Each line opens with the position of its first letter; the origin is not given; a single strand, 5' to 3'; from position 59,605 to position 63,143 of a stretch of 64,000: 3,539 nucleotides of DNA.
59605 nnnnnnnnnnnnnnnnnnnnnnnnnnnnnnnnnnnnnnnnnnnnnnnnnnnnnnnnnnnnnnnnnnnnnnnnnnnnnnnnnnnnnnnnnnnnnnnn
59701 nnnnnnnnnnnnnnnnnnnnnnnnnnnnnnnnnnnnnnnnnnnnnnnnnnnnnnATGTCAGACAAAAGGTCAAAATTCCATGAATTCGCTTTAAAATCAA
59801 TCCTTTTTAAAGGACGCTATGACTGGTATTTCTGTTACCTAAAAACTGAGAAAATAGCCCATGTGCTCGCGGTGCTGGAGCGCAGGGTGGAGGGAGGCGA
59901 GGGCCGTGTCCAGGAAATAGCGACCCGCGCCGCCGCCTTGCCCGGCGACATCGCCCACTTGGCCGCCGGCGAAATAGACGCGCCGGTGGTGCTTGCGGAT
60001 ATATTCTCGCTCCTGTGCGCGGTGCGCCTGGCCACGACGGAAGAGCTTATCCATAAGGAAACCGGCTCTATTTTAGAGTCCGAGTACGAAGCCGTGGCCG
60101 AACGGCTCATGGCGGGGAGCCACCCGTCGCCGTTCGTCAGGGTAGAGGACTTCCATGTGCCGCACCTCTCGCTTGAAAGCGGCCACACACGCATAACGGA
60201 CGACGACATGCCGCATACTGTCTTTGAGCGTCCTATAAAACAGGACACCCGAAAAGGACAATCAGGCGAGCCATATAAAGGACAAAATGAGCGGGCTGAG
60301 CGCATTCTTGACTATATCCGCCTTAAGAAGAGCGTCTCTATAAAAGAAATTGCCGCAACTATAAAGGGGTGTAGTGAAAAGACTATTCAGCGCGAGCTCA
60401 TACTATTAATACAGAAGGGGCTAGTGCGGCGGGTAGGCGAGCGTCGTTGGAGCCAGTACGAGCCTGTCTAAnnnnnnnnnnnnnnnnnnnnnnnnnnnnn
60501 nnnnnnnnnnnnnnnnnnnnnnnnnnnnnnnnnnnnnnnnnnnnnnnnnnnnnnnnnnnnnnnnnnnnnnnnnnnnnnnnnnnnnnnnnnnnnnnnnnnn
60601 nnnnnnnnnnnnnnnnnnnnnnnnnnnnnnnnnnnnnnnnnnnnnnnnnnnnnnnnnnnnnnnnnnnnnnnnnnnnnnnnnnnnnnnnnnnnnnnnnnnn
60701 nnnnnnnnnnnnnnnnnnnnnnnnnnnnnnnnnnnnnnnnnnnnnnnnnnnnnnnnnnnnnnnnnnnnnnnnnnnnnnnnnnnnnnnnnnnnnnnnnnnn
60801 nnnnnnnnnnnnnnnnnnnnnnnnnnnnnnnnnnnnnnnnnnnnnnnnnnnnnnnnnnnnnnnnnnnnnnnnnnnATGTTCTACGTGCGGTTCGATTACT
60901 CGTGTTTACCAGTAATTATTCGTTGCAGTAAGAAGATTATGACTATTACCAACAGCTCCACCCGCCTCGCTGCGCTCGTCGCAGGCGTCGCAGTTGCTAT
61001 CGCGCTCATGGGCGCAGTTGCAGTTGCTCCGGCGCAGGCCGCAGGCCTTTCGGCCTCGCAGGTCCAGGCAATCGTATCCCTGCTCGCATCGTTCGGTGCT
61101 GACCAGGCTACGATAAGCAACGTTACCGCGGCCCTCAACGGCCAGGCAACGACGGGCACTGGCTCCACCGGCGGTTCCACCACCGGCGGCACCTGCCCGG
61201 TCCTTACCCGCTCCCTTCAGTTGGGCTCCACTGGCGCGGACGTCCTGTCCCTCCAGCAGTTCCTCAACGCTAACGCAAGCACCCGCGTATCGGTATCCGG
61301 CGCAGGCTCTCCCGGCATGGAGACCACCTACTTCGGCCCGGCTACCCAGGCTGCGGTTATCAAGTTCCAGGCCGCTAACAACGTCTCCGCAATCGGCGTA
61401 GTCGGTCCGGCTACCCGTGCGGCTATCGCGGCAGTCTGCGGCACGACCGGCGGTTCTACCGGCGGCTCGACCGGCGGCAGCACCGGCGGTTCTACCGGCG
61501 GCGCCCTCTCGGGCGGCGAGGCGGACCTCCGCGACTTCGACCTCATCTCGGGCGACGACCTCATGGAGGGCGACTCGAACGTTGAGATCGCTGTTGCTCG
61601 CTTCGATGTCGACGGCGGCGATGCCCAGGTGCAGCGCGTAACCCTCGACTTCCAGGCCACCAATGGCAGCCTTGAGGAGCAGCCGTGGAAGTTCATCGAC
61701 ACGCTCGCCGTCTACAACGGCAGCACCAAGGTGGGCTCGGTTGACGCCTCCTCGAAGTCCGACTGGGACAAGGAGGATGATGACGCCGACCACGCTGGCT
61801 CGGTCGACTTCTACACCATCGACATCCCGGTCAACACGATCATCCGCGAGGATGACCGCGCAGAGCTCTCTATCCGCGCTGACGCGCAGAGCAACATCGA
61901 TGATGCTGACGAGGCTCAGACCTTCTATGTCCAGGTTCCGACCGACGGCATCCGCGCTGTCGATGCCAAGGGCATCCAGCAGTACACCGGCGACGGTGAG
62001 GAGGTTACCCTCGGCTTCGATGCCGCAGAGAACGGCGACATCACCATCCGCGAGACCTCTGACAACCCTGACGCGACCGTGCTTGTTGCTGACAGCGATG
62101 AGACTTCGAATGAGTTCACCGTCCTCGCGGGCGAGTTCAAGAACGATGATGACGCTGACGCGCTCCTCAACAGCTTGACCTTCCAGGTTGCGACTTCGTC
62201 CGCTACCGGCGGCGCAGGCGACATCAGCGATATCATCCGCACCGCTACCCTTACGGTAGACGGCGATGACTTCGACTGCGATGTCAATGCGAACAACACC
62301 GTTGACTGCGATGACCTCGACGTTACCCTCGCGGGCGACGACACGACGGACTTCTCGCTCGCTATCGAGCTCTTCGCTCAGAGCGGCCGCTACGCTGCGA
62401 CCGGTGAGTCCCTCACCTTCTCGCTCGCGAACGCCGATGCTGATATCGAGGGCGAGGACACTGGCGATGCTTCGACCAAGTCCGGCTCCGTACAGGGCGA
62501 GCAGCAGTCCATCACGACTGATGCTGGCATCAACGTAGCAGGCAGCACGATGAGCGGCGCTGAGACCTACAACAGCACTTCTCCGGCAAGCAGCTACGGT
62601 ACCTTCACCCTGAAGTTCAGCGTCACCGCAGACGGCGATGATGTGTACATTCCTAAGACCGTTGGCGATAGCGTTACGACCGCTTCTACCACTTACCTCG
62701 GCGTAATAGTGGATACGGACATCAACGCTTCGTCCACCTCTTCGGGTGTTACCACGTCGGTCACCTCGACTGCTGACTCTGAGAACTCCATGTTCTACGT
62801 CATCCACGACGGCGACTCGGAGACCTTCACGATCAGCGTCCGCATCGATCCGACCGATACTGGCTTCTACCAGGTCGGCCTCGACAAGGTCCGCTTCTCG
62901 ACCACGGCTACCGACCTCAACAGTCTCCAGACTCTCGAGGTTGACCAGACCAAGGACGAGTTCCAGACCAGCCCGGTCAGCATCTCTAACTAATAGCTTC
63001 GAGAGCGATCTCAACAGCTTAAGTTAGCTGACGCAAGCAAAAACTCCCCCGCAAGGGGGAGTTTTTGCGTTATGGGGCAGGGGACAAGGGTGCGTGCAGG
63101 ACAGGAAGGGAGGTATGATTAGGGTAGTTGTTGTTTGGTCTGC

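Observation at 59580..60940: A low-GC islet holds a wHTH protein ringed by AAAGGAC palindromes and iteron-like repeats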

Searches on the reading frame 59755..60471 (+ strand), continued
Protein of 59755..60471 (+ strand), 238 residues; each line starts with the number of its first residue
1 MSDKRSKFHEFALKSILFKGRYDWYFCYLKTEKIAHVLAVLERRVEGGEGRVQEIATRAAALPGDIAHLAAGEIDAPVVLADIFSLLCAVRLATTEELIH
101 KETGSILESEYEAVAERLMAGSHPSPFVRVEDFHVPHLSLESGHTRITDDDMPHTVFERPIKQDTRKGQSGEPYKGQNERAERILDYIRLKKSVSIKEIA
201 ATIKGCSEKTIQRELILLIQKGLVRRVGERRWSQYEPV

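Call 38: search_protein_families(library=phrogs, proteins=[window:59755-60471:+], max_evalue=0.1)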
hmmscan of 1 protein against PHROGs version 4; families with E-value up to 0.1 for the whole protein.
window:59755-60471:+ (238 aa): 10 families
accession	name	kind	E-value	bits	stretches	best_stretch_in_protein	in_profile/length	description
phrog_1687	-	transcription regulation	1.3e-05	26.3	1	176-235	63-124/162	MarR family transcrition regulator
phrog_2440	-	transcription regulation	5.4e-05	24.1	1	177-230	26-83/126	transcriptional regulator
phrog_1368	-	transcription regulation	0.00016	22.4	1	194-233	28-66/101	transcriptional regulator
phrog_12156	-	DNA, RNA and nucleotide metabolism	0.00035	20.4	1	178-235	422-478/485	DNA helicase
phrog_14147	-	transcription regulation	0.00065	20.2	1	178-227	6-54/256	transcriptional regulator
phrog_142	-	moron, auxiliary metabolic gene and host takeover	0.0077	17.3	1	178-230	11-62/116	Ren-like exclusion protein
phrog_1032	-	DNA, RNA and nucleotide metabolism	0.031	15.3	1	205-231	48-74/281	replication initiation protein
phrog_19053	-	unknown function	0.043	14.4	1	178-228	158-207/246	-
phrog_3502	-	unknown function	0.05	14.7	1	160-228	32-105/131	-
phrog_34341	-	transcription regulation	0.051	14.8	1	185-213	76-103/122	transcriptional regulator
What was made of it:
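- On Iteron-binding replication initiators (plasmid/phage Rep, RepA/Rep_3 type): The only PHROG Rep match covers 27 residues at E = 0.031 (call 38).
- One 27-residue PHROG match to a replication initiation protein scores E = 0.031 (call 38).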

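Call 58: search_protein_families(library=pfam, proteins=[P0098, P0092, P0119], max_evalue=1)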
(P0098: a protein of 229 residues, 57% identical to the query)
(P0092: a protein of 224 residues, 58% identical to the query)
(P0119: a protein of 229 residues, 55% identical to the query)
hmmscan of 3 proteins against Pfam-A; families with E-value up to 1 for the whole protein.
P0098 (229 aa): 17 families
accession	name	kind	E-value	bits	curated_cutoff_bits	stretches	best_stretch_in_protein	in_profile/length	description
PF08220.18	HTH_DeoR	-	1.6e-05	25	21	1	171-217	1-46/57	DeoR-like helix-turn-helix domain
PF25212.1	HVO_A0114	-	6.4e-05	23.1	27.6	1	174-227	26-79/84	HVO_A0114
PF13730.12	HTH_36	-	0.00013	22.1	25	1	186-215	27-55/55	Helix-turn-helix domain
PF12840.13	HTH_20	-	0.00019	21.8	27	1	170-217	5-50/51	Helix-turn-helix domain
PF25213.1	HVO_A0261_N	-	0.0024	18.2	35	1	169-220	10-59/86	HVO_A0261 N-terminal domain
PF01022.26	HTH_5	-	0.004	17.4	22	1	170-216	2-46/47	Bacterial regulatory protein, arsR family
PF03965.22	Penicillinase_R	-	0.0044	17.8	22.6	1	174-228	7-64/115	Penicillinase repressor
PF13545.12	HTH_Crp_2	-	0.0079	16.6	27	1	184-221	22-57/70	Crp-like helix-turn-helix domain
PF08100.18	Dimerisation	-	0.013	15.7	25.6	1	176-222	31-77/93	O-methyltransferase dimerisation domain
PF06569.16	DUF1128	-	0.022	15.3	27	1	165-196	34-65/71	Protein of unknown function (DUF1128)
PF08279.18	HTH_11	-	0.023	15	25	1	171-213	1-43/55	HTH domain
PF01498.24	HTH_Tnp_Tc3_2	-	0.052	14.3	31.5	1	175-207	4-40/72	Transposase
PF08280.17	HTH_Mga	-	0.089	13.2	23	1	174-209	9-43/59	M protein trans-acting positive regulator (MGA) HTH domain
PF21100.3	MCM_C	-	0.1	12.9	27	1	168-222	3-60/64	MCM protein C-terminal winged helix-turn-helix domain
PF14394.12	DUF4423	-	0.18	12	30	1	174-224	25-75/165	Domain of unknown function (DUF4423)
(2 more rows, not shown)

P0092 (224 aa): 19 families
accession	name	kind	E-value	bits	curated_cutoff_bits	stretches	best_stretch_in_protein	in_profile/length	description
PF13730.12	HTH_36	-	8.8e-05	22.7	25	1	176-210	20-55/55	Helix-turn-helix domain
PF12840.13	HTH_20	-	0.0017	18.8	27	1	170-212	9-50/51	Helix-turn-helix domain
PF25212.1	HVO_A0114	-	0.0042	17.3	27.6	1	164-223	21-80/84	HVO_A0114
PF08220.18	HTH_DeoR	-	0.0046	17.1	21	1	166-213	1-47/57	DeoR-like helix-turn-helix domain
PF09012.17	FeoC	-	0.006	17.1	21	1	172-212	7-46/69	FeoC like transcriptional regulator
PF13412.12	HTH_24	-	0.01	15.8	21.9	1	170-211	8-48/48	Winged helix-turn-helix DNA-binding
PF25213.1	HVO_A0261_N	-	0.027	14.8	35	1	191-215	35-59/86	HVO_A0261 N-terminal domain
PF13463.12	HTH_27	-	0.045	14.5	22.2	1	169-215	7-53/68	Winged helix DNA-binding domain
PF01022.26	HTH_5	-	0.049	14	22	1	165-212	2-47/47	Bacterial regulatory protein, arsR family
PF10652.14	DUF2480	-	0.05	13.9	25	1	149-201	85-136/165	Protein of unknown function (DUF2480)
PF13384.12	HTH_23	-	0.061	13.6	24.6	1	164-201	5-38/50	Homeodomain-like domain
PF18954.5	DUF5697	-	0.062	13.9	27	1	170-211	3-44/161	Family of unknown function (DUF5697)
PF03965.22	Penicillinase_R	-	0.063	14.1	22.6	1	169-223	7-64/115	Penicillinase repressor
PF13545.12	HTH_Crp_2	-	0.068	13.6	27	1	183-217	26-58/70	Crp-like helix-turn-helix domain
PF13404.12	HTH_AsnC-type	-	0.11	12.7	27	1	170-199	8-36/42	AsnC-type helix-turn-helix domain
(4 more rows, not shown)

P0119 (229 aa): 11 families
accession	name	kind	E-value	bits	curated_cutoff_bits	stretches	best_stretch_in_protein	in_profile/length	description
PF08220.18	HTH_DeoR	-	0.00013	22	21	1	171-218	1-47/57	DeoR-like helix-turn-helix domain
PF25212.1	HVO_A0114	-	0.0088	16.3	27.6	1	174-222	26-73/84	HVO_A0114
PF25213.1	HVO_A0261_N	-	0.018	15.3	35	1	196-220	35-59/86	HVO_A0261 N-terminal domain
PF22979.2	HTH_69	-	0.022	15.1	27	1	185-223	27-65/69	Winged helix-turn-helix domain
PF08279.18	HTH_11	-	0.029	14.7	25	1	171-213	1-43/55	HTH domain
PF03965.22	Penicillinase_R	-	0.035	14.9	22.6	1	174-229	7-65/115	Penicillinase repressor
PF01022.26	HTH_5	-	0.045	14.1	22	1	170-217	2-47/47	Bacterial regulatory protein, arsR family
PF13730.12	HTH_36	-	0.063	13.5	25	0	197-215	37-55/55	Helix-turn-helix domain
PF12840.13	HTH_20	-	0.1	13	27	1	170-218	5-51/51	Helix-turn-helix domain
PF08461.16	HTH_12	-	0.13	12.6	21.4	1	175-220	3-53/66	Ribonuclease R winged-helix domain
PF08100.18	Dimerisation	-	0.19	12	25.6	1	176-221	31-76/93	O-methyltransferase dimerisation domain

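Call 70: search_dna_similar(query=window:59755-60468:+, collection=plasmids, mode=protein, max_evalue=0.001, max_rows=10)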
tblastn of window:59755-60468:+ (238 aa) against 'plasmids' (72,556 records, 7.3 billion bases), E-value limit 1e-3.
No match.

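Call 71: search_dna_similar(query=window:59755-60468:+, collection=phages, mode=protein, max_evalue=0.001, max_rows=10)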
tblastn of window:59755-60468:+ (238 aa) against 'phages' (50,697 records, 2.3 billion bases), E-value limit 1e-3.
No match.

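Call 72: find_related_loci(query=A1, collection=viral_contigs, flank=3000)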
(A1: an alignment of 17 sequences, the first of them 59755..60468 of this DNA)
Query A1 (238 aa) in viral_contigs; peptide patterns used: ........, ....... (x = any residue, [..] = any of these).
54 stretches matched a pattern, but none encodes a relative of the query by tblastn (E <= 1e-3).
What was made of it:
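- On Iteron-binding replication initiators (plasmid/phage Rep, RepA/Rep_3 type): No tblastn match in 72,556 plasmids or 50,697 phages, and none in IMG/VR (calls 70-72).
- There are no plasmid, phage or viral homologues (calls 70-72). There is no homologue on plasmids, phages or viral contigs (calls 70-72).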

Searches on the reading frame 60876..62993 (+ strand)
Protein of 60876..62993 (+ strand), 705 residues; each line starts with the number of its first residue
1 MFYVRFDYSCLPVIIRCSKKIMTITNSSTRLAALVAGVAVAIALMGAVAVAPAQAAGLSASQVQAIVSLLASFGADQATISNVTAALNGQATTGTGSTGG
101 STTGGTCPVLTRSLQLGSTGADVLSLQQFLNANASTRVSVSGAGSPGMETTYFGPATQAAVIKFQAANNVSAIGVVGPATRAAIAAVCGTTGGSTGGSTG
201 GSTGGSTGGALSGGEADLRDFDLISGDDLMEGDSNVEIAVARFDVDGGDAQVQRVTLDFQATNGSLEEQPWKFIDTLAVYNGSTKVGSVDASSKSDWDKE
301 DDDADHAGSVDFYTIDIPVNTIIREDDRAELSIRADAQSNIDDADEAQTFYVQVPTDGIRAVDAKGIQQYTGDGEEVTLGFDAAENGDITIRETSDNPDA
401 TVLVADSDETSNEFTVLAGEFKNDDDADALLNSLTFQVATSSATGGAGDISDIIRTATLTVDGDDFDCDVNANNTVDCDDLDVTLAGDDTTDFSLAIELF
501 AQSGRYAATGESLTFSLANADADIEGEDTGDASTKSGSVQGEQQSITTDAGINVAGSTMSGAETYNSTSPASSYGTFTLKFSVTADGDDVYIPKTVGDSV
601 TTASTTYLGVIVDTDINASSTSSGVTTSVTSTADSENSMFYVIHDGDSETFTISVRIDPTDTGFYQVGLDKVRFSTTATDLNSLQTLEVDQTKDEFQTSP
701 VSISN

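Call 5: search_protein_families(library=pfam, proteins=[window:60876-62993:+], max_evalue=0.1)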
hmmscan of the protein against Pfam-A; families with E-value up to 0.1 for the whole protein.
window:60876-62993:+ (705 aa): 2 families
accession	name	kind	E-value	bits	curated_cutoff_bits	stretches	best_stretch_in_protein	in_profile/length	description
PF01471.23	PG_binding_1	-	1.8e-10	41.3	23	1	119-184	1-57/57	Putative peptidoglycan binding domain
PF08755.16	YccV-like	-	0.079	13.7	22.8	0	596-649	5-64/101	Hemimethylated DNA-binding protein YccV like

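Call 32: search_protein_families(library=ncbifam, proteins=[window:60939-62993:+], max_evalue=0.1)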
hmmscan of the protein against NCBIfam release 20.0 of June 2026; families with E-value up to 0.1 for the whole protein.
window:60939-62993:+ (684 aa): 1 family
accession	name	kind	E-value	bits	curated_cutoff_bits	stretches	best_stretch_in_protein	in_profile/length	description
TIGR02869.1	spore_SleB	equivalog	0.00045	20.1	236.5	1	92-172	6-69/201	spore cortex-lytic enzyme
